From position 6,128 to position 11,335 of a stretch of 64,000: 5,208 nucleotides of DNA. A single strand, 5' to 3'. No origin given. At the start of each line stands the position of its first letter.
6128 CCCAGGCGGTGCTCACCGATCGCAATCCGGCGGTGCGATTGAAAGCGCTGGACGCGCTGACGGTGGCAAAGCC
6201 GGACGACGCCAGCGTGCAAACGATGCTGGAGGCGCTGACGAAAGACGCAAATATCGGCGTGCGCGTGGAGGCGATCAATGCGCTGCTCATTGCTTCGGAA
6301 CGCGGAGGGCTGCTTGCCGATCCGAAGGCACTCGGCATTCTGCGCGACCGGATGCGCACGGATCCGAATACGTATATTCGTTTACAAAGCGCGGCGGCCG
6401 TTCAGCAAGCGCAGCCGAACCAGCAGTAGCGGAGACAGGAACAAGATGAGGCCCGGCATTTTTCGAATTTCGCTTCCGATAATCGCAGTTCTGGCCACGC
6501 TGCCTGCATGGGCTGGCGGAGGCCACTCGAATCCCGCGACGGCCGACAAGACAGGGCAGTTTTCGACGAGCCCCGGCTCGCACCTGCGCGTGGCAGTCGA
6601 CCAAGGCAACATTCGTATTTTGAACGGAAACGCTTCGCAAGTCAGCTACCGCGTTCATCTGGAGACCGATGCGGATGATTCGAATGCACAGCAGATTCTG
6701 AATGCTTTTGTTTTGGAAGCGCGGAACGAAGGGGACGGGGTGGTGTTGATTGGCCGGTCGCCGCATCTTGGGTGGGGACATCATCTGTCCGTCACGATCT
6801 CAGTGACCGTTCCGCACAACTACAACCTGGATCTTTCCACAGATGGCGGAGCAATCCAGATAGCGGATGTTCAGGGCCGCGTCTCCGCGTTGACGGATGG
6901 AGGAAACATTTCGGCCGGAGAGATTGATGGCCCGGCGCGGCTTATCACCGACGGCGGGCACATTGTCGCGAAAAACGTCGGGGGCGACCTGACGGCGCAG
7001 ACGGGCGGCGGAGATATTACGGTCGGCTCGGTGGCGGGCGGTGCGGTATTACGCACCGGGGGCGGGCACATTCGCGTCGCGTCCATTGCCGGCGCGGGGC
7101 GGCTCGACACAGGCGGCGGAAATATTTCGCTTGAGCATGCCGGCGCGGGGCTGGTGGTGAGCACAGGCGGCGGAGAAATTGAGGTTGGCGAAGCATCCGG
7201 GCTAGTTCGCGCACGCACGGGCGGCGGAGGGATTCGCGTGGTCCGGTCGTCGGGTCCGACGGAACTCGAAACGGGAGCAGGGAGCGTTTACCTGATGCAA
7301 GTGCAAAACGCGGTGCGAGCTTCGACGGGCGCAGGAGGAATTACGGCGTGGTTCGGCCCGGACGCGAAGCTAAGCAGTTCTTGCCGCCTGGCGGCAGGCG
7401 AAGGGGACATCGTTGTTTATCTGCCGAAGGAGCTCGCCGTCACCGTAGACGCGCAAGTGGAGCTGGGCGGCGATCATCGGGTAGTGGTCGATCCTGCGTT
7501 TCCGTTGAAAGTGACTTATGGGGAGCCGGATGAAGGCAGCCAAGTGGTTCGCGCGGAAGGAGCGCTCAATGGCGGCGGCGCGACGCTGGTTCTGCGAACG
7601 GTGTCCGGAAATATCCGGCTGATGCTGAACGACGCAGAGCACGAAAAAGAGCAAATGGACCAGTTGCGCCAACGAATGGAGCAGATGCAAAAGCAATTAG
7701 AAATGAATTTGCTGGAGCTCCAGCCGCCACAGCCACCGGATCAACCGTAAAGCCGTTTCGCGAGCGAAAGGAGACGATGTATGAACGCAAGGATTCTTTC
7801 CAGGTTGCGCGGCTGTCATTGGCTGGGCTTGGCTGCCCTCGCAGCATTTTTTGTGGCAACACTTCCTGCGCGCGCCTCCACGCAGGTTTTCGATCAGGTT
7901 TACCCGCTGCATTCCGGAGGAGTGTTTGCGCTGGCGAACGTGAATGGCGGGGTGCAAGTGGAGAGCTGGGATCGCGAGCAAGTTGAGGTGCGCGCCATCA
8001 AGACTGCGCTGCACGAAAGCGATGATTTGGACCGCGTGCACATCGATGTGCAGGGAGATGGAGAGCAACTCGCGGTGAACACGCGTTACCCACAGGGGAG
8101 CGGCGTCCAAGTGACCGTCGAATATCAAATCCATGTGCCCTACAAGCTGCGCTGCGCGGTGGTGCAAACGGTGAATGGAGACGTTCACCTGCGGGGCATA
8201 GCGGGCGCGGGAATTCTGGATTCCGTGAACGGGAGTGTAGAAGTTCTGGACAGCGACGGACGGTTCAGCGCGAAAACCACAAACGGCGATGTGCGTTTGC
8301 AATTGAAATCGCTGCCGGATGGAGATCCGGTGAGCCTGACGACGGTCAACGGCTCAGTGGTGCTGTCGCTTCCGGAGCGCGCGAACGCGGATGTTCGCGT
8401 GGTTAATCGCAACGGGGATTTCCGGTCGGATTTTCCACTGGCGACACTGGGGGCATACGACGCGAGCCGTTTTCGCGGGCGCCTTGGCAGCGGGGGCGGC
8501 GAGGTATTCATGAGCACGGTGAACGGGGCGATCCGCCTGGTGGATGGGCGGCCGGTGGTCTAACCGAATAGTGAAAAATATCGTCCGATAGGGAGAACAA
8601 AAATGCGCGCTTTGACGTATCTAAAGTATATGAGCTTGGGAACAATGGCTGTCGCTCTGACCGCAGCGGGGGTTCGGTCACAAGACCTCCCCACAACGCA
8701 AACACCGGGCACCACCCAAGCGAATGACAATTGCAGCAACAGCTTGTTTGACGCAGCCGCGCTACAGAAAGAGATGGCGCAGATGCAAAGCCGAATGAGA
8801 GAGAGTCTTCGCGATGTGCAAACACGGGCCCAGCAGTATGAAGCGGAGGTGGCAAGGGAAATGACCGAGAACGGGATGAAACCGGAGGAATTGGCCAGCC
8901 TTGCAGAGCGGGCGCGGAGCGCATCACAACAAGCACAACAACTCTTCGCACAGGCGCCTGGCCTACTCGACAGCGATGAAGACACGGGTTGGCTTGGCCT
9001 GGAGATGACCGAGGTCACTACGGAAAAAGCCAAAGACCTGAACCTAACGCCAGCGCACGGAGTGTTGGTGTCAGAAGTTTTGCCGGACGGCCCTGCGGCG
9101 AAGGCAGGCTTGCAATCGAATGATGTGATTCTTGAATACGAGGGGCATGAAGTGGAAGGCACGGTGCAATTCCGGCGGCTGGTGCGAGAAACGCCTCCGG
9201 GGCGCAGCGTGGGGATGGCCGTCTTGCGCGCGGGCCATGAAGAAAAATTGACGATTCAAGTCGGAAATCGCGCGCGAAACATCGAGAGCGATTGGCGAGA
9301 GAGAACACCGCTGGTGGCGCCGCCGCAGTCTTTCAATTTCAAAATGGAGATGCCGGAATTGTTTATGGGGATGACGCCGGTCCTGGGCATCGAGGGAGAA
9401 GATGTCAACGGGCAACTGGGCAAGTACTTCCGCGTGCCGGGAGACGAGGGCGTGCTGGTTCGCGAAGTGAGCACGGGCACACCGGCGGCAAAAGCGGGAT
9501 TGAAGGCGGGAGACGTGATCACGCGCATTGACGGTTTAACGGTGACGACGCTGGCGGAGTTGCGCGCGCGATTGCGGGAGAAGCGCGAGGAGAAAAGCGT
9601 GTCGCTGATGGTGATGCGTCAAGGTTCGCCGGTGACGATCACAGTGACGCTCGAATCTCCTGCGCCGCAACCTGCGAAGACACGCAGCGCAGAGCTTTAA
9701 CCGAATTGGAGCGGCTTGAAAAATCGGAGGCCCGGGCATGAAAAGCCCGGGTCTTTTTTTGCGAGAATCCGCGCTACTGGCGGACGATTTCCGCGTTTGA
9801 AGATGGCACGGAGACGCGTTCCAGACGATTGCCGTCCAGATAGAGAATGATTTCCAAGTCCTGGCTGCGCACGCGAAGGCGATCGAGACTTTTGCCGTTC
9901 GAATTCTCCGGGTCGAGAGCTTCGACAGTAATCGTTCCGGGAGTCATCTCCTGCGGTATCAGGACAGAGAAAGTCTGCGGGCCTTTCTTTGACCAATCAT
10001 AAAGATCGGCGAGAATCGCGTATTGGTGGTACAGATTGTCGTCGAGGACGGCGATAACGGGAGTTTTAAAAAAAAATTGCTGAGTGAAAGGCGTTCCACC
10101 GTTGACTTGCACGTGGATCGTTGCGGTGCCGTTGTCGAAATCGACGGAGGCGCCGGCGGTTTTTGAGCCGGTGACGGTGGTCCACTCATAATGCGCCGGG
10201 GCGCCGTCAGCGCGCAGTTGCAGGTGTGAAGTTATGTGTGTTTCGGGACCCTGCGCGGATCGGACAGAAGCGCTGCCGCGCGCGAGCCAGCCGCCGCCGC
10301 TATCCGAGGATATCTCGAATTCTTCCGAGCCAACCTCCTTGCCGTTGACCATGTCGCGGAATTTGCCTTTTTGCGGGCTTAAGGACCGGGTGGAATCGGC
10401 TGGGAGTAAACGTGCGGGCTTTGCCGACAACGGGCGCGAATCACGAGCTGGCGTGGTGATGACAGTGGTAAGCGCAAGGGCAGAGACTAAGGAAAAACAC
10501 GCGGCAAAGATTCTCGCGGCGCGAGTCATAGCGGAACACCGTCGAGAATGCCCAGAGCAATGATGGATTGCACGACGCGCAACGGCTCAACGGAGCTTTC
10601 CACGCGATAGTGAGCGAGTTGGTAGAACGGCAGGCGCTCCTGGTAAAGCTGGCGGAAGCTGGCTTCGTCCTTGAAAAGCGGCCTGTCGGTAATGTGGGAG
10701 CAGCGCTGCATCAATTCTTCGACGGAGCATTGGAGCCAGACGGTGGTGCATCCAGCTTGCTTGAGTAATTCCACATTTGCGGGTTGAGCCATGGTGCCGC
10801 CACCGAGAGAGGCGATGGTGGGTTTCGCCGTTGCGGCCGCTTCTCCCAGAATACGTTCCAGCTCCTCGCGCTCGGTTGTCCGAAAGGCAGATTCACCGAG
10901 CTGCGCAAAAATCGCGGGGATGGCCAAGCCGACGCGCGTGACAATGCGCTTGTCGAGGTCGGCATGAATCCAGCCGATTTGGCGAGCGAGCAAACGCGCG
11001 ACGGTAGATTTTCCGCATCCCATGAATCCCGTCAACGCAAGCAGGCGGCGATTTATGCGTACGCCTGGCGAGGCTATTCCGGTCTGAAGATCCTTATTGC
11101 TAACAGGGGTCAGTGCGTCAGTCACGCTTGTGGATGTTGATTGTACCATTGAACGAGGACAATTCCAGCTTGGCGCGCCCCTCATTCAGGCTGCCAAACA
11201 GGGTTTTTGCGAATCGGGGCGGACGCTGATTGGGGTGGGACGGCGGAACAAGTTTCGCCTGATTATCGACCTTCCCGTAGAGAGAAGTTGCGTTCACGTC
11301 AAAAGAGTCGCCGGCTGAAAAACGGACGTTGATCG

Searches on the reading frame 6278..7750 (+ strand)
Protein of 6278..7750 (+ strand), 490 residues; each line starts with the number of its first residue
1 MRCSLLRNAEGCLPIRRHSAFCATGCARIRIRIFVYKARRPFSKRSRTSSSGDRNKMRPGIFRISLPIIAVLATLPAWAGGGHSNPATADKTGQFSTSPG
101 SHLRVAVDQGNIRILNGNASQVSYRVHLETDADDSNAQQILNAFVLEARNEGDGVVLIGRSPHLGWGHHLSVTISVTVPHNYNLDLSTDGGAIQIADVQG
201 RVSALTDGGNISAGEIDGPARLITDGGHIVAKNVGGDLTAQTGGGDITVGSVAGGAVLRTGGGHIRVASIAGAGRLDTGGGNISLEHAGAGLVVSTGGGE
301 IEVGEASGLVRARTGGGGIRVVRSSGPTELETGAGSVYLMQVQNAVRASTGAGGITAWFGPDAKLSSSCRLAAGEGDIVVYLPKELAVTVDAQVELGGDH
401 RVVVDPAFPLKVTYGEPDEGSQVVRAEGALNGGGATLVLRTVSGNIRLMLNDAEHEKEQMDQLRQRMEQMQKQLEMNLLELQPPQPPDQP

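Call 40: search_protein_families(library=pfam, proteins=[window:6278-7750:+], max_evalue=0.001)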
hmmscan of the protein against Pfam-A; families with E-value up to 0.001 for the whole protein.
window:6278-7750:+ (490 aa): 1 family
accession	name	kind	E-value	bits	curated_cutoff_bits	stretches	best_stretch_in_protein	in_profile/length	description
PF13349.12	DUF4097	-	7.2e-10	39.1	22.9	1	102-302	3-188/247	Toastrack DUF4097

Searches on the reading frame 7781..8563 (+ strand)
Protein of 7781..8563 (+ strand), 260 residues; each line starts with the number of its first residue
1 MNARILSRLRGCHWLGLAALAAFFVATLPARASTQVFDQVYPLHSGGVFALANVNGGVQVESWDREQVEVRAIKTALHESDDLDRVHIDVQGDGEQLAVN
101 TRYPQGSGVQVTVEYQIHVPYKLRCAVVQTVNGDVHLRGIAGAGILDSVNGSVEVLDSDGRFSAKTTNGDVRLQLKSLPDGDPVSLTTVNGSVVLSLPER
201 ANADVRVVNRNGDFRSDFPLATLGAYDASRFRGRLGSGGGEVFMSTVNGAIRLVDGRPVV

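Call 40: search_protein_families(library=pfam, proteins=[window:7781-8563:+], max_evalue=0.001)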
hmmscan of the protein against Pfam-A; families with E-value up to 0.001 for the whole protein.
window:7781-8563:+ (260 aa): 1 family
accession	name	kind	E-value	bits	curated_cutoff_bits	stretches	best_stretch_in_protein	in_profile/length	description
PF13349.12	DUF4097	-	3.5e-08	33.6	22.9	1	127-252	140-245/247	Toastrack DUF4097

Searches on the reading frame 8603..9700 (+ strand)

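Call 40: search_protein_families(library=pfam, proteins=[window:8603-9700:+], max_evalue=0.001)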
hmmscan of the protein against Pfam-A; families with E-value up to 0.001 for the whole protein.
window:8603-9700:+ (365 aa): 4 families
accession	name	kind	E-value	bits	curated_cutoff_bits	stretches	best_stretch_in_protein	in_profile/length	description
PF13180.12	PDZ_2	-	5.9e-32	110.2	27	2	259-350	1-80/80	PDZ domain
PF17820.7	PDZ_6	-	1.8e-25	88.9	27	2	286-335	2-50/54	PDZ domain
PF00595.29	PDZ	-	6.5e-20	71.7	23.2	2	262-337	13-80/81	PDZ domain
PF14685.13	PDZ_Tricorn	-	0.00069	20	25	0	293-342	31-82/88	Tricorn protease PDZ domain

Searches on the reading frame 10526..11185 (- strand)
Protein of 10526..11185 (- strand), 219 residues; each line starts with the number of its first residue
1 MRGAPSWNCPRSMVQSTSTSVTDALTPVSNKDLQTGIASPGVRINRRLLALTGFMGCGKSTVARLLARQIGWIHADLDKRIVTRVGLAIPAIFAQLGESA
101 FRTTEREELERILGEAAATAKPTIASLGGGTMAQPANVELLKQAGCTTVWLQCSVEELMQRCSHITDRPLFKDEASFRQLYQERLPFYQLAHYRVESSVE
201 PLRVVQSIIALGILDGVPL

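Call 40: search_protein_families(library=pfam, proteins=[window:10526-11185:-], max_evalue=0.001)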
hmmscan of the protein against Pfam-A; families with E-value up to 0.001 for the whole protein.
window:10526-11185:- (219 aa): 5 families
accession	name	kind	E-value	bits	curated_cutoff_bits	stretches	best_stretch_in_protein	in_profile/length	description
PF01202.28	SKI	-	4.5e-33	115.1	22.1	1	55-209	1-155/159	Shikimate kinase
PF13238.12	AAA_18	-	4.8e-06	27.5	29.4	1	50-163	2-109/128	AAA domain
PF13671.12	AAA_33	-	0.00014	22.6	27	1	48-162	1-115/143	AAA domain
PF13401.12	AAA_22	-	0.00051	20.8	27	0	45-115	4-77/130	AAA domain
PF01121.26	CoaE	-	0.00099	19.3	27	0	48-103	2-59/180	Dephospho-CoA kinase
